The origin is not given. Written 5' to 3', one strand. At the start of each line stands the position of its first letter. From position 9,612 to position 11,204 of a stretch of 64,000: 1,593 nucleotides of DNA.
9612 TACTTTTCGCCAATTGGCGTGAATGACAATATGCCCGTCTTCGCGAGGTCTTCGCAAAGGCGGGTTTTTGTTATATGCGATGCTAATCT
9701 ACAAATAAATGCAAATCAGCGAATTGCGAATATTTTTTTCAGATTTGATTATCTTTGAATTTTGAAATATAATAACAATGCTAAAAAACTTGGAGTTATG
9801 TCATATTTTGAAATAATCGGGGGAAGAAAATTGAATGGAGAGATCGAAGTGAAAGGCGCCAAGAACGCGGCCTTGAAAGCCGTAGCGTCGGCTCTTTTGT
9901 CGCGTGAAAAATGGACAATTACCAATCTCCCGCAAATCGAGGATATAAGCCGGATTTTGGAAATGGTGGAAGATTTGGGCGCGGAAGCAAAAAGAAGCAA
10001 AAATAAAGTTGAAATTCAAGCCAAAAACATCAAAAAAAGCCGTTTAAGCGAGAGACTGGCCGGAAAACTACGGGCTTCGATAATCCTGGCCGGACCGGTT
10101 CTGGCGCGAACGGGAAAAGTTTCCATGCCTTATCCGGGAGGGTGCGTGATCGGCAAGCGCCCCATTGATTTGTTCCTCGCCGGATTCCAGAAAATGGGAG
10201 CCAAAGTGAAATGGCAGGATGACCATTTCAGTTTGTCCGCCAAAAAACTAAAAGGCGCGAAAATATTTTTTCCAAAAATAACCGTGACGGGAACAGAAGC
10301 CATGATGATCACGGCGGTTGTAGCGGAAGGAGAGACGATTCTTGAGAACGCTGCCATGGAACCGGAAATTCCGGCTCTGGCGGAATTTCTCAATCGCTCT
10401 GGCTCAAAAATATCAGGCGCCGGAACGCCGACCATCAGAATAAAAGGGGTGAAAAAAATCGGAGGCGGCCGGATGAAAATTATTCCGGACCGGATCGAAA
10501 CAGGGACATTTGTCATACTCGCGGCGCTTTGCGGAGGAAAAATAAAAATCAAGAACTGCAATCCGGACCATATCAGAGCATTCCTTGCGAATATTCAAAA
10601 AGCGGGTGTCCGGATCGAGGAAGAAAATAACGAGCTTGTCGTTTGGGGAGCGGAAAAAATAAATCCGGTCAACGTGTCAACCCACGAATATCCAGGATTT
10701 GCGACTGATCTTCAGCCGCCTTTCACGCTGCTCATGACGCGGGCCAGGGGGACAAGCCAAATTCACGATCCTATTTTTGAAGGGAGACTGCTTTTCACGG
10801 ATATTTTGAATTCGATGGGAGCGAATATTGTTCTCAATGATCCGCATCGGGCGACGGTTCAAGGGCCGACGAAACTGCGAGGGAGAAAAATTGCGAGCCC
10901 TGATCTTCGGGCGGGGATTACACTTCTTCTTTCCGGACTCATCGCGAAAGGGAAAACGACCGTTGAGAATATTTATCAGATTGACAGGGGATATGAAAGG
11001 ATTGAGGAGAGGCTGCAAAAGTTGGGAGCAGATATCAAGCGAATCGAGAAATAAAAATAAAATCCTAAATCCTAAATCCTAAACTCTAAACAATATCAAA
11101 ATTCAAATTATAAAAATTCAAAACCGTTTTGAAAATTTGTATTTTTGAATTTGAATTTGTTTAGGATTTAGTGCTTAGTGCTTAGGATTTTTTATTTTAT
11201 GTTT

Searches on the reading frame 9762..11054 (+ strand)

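Call 9: search_protein_families(library=pfam, proteins=[window:9762-11054:+])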
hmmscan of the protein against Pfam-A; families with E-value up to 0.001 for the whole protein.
window:9762-11054:+ (430 aa): 1 family
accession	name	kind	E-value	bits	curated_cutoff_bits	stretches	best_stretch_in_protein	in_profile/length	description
PF00275.25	EPSP_synthase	-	1.5e-85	287.9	22.8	1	20-418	3-417/417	EPSP synthase (3-phosphoshikimate 1-carboxyvinyltransferase)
